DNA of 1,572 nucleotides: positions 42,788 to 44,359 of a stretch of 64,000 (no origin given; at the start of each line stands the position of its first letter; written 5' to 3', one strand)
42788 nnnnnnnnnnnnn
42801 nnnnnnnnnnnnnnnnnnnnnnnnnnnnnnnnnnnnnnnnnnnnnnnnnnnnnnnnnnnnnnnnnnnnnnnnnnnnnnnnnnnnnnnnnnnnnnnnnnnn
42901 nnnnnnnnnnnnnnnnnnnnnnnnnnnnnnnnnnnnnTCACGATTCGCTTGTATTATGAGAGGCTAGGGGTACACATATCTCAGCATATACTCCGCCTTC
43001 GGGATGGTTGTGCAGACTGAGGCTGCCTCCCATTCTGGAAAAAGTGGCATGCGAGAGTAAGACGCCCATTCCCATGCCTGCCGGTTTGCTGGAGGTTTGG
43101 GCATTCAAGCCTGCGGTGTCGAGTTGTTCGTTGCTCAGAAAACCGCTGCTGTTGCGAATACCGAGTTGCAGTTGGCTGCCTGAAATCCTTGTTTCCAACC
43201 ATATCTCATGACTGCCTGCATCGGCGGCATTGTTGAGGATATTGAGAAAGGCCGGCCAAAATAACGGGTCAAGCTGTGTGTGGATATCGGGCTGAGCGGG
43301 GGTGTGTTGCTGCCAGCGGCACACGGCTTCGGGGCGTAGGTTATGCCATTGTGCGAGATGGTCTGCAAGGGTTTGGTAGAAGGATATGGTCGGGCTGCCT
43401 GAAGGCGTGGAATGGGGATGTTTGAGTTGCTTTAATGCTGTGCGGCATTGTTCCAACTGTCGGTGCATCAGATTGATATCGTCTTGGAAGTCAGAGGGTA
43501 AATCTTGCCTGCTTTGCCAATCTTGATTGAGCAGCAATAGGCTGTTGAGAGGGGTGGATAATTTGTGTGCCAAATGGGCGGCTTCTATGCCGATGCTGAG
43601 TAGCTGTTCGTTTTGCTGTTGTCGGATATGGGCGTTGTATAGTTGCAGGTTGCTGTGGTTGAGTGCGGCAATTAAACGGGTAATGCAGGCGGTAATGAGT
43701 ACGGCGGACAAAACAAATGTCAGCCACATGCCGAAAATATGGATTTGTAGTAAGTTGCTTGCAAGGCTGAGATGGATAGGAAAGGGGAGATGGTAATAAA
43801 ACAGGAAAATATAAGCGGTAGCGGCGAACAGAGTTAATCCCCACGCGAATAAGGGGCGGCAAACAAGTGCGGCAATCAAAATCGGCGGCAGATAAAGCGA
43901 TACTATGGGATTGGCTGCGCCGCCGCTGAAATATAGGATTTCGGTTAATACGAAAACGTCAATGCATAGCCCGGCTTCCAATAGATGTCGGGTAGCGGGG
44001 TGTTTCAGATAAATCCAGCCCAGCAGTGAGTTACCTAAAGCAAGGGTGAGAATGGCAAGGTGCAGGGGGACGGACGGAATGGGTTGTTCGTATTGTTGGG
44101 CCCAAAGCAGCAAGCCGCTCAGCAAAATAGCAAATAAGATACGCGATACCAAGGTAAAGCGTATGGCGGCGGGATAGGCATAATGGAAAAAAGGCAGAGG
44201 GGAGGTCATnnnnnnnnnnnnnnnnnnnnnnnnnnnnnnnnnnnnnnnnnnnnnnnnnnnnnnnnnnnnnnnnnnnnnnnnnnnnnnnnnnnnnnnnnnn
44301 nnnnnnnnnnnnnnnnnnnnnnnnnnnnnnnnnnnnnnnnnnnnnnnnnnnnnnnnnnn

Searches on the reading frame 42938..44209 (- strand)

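Call 57: search_protein_families(library=pfam, proteins=[window:42938-44209:-], max_evalue=0.01)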
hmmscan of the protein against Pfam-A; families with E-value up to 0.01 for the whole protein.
window:42938-44209:- (423 aa): 3 families
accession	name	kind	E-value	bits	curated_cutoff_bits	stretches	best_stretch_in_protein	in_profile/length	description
PF02518.31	HATPase_c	-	3.9e-07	30.9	26.4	1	321-416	10-110/111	Histidine kinase-, DNA gyrase B-, and HSP90-like ATPase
PF00512.31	HisKA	-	0.00038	20.9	26.9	1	210-262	6-57/66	His Kinase A (phospho-acceptor) domain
PF25323.1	6TM_PilS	-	0.00038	20.6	27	1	16-141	18-144/189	PilS-like transmembrane domain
